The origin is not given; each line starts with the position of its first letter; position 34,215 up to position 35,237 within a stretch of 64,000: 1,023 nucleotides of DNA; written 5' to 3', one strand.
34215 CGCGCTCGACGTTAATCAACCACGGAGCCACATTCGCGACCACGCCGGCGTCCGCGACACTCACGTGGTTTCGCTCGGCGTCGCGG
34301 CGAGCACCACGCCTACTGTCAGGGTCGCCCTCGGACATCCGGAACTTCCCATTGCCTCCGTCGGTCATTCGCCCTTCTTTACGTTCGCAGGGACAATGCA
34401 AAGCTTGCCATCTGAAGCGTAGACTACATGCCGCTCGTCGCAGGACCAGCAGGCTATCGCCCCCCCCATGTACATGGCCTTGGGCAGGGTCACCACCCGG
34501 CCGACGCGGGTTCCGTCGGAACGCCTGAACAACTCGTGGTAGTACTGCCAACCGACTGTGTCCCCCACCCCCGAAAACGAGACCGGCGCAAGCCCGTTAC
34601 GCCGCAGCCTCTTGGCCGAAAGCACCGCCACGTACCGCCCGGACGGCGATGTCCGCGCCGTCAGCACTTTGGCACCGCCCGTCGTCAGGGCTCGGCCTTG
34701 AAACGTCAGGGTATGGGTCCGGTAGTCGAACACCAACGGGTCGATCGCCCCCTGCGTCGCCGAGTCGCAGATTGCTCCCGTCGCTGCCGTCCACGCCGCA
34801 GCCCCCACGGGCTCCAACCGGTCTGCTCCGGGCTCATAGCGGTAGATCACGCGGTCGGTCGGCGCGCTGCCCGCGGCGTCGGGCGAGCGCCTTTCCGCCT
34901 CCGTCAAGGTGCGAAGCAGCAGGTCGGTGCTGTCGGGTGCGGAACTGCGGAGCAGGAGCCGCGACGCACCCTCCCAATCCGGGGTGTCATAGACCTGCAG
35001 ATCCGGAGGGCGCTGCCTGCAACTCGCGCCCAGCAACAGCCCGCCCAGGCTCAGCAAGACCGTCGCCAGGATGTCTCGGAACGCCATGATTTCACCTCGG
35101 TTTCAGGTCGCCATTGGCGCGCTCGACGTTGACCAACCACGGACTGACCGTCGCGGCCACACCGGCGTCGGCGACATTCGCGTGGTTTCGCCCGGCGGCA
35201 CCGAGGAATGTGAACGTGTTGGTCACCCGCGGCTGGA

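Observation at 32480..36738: Secreted lipase followed by a triplicated, diverged lipoprotein gene with chimeric junction scars: effector-immunity-like layout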

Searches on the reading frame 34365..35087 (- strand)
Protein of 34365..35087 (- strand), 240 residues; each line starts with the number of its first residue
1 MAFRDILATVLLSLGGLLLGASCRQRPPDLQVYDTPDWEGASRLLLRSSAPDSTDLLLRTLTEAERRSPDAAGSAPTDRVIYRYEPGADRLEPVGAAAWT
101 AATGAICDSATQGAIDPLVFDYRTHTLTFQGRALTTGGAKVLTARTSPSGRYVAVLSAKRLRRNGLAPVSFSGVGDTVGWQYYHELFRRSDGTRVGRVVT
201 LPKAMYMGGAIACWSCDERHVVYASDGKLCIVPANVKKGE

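Call 5: search_protein_families(library=pfam, proteins=[window:34365-35087:-], max_evalue=0.1)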
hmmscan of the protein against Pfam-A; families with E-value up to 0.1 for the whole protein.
window:34365-35087:- (240 aa): 1 family
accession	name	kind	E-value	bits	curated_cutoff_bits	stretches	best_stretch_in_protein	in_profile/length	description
PF22111.2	MtrC-MtrF_N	-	0.048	14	27.7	1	137-184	6-53/126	Decaheme cytochrome c component MtrC/MtrF N-terminal domain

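Call 6: search_protein_families(library=ncbifam, proteins=[window:34365-35087:-], max_evalue=0.1)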
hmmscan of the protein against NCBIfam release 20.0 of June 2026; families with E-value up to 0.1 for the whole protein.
window:34365-35087:- (240 aa): 0 families

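Call 20: search_protein_representatives(alignment_id=A1)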
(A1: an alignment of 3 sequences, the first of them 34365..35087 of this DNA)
Query: 3 sequences, 242 profile positions. Proteins with E-value up to 0.001 (for the whole library): 372; up to 1e-10: 221; up to 1e-30: 20. The best 150 are listed.
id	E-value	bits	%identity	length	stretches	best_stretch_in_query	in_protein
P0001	7.2e-138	474.0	-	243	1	1-242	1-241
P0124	1.6e-45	171.6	-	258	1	6-240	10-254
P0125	6.4e-45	169.6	-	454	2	81-239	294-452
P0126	8.9e-45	169.2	-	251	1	6-227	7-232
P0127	1.2e-41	158.9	-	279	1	34-239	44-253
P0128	3.1e-38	147.8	-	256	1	42-242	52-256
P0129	3.1e-38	147.7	-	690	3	36-227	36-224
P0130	5.0e-38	147.1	-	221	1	28-241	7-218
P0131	2.9e-37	144.6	-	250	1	2-237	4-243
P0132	4.2e-37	144.0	-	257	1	10-239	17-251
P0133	1.0e-36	142.8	-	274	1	26-238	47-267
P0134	3.3e-35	137.8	-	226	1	32-238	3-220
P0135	1.2e-34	135.9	-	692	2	27-228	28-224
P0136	3.5e-34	134.5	-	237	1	22-236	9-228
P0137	2.8e-33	131.5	-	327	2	82-227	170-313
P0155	2.1e-26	109.0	-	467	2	9-234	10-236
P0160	1.0e-24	103.5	-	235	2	81-238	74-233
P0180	1.8e-22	96.1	-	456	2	25-236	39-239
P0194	4.2e-21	91.6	-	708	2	40-228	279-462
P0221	2.8e-19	85.7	-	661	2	20-229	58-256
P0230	2.1e-18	82.8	-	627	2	82-238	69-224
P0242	1.2e-17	80.4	-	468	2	44-235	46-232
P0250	5.1e-17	78.3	-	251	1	19-236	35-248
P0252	7.1e-17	77.8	-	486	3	82-238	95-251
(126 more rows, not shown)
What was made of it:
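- Tried and rejected: The exhaustive HMM search was needed to find the family (call 20).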

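Call 43: find_encoding_contigs(protein=P0129, flank=5000, max_places=2)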
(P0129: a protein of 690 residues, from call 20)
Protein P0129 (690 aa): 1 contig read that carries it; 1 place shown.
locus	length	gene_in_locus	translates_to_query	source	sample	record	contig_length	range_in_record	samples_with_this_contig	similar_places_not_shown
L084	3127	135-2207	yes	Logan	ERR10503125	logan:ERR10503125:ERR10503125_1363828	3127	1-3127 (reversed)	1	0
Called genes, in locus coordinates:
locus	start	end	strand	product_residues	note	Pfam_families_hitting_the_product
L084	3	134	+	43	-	?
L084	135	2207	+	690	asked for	-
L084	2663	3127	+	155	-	?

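Call 44: find_encoding_contigs(protein=P0125, flank=5000, max_places=2)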
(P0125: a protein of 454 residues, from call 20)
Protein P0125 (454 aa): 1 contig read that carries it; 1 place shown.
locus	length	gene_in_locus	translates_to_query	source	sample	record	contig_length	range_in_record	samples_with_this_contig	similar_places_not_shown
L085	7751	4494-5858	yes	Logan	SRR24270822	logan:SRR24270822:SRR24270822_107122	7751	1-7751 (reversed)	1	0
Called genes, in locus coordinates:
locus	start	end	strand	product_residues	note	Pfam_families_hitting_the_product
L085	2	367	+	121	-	?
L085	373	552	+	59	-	-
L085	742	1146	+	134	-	PF11149:DUF2924 (weak), PF18755:RAMA (weak), PF14267:DUF4357 (weak)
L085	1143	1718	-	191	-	-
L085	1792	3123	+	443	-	PF13576:Pentapeptide_3, PF00805:Pentapeptide (weak), PF07885:Ion_trans_2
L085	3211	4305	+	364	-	-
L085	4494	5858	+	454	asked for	-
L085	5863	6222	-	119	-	-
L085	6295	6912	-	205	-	PF03167:UDG (weak)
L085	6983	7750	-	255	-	?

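Call 45: find_encoding_contigs(protein=P0135, flank=6000, max_places=1)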
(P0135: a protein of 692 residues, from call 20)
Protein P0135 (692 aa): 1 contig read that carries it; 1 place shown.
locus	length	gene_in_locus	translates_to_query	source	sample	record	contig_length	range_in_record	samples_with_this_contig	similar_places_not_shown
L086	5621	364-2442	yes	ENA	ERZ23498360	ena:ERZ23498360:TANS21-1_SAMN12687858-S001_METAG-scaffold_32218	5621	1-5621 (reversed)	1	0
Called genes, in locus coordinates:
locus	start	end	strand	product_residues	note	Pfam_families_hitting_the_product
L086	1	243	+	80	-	?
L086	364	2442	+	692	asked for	-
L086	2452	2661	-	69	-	-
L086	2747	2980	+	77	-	PF13701:DDE_Tnp_1_4 (weak)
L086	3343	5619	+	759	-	?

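Call 46: find_encoding_contigs(protein=P0194, flank=6000, max_places=1)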
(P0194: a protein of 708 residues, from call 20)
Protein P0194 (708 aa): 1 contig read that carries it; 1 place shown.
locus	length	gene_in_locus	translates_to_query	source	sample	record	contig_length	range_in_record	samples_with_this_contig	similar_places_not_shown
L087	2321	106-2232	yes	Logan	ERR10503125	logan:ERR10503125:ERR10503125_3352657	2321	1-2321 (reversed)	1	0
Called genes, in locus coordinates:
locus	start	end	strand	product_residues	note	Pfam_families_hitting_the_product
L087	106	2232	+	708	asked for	-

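Call 47: find_encoding_contigs(protein=P0160, flank=6000, max_places=1)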
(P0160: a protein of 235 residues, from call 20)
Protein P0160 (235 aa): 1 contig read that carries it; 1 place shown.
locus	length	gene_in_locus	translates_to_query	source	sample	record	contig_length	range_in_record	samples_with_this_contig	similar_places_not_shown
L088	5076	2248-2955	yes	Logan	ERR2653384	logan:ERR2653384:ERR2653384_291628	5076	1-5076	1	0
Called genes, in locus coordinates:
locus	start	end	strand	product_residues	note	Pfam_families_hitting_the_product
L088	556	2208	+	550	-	-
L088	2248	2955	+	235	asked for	-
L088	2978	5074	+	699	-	?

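Call 48: find_encoding_contigs(protein=P0250, flank=6000, max_places=1)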
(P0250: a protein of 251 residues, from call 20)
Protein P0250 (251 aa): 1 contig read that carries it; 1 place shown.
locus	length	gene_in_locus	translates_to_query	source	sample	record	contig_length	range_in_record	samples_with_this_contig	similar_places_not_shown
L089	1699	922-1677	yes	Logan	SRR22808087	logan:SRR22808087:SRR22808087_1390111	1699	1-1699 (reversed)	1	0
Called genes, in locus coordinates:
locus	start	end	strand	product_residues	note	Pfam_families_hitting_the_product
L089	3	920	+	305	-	?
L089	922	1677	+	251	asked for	-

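Call 51: search_protein_families(library=pfam, proteins=[L085:3211-4305:+, L086:3343-5619:+, L084:2663-3127:+, L085:5863-6222:-], max_evalue=0.01)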
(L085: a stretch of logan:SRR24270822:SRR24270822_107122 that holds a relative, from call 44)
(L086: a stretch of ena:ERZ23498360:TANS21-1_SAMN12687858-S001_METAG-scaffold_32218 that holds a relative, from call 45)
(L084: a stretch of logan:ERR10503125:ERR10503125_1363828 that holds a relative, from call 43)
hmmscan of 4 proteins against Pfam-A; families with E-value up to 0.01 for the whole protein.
L085:3211-4305:+ (364 aa): 0 families

L086:3343-5619:+ (759 aa): 3 families
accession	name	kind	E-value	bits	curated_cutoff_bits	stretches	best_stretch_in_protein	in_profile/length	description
PF04151.21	PPC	-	1.7e-05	26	25.9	1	635-703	1-69/70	Bacterial pre-peptidase C-terminal domain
PF13365.12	Trypsin_2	-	0.00075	20.7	27.6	1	434-568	11-139/144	Trypsin-like peptidase domain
PF23759.1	GBD_T9SS_assoc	-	0.0091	16.7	27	0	638-709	47-109/116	Galactose binding domain-like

L084:2663-3127:+ (155 aa): 1 family
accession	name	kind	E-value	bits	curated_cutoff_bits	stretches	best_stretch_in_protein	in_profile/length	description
PF17162.9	DUF5118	-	0.0005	20.2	27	1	86-122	15-49/50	Domain of unknown function (DUF5118)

L085:5863-6222:- (119 aa): 0 families

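Call 83: search_protein_families(library=padloc, proteins=[window:34365-35087:-], max_evalue=0.01)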
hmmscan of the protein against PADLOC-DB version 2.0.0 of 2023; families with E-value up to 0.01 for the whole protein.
window:34365-35087:- (240 aa): 0 families

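Call 85: search_protein_families(library=pfam, proteins=[P0135, P0194, P0129, P0125, P0221, P0230, P0252, P0155, P0180, P0242], max_evalue=0.01)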
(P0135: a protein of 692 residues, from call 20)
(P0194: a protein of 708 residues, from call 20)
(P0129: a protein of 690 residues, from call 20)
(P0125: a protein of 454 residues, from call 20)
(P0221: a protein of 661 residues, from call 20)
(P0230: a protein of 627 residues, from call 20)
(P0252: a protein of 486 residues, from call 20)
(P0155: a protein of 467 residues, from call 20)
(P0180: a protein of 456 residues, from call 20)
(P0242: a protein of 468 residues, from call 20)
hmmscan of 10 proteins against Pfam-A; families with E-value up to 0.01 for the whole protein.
P0135 (692 aa): 0 families

P0194 (708 aa): 0 families

P0129 (690 aa): 0 families

P0125 (454 aa): 0 families

P0221 (661 aa): 0 families

P0230 (627 aa): 0 families

P0252 (486 aa): 0 families

P0155 (467 aa): 0 families

P0180 (456 aa): 0 families

P0242 (468 aa): 0 families

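Call 87: find_encoding_contigs(protein=P0221, flank=6000, max_places=1)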
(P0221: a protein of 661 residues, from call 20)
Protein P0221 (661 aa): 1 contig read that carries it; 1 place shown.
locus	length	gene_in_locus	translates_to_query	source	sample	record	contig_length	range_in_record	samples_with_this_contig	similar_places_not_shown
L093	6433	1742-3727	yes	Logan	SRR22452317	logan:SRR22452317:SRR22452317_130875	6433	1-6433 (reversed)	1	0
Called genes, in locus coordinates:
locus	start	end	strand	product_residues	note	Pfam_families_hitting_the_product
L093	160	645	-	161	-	PF06892:Phage_CP76, PF13518:HTH_28 (faint)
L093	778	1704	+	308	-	PF00398:RrnaAD, PF13649:Methyltransf_25 (weak)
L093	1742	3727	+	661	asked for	-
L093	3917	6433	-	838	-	?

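Call 88: find_encoding_contigs(protein=P0155, flank=6000, max_places=1)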
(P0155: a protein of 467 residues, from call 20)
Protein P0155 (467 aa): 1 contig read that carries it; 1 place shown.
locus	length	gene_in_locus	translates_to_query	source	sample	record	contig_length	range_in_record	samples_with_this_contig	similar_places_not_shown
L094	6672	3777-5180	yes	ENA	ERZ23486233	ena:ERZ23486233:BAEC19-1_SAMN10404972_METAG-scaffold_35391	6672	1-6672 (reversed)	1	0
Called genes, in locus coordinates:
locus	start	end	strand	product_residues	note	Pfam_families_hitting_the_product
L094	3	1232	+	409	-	?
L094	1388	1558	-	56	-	-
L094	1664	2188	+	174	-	-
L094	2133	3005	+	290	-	PF01513:NAD_kinase, PF20143:NAD_kinase_C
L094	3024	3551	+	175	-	-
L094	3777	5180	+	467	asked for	-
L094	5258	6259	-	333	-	PF00160:Pro_isomerase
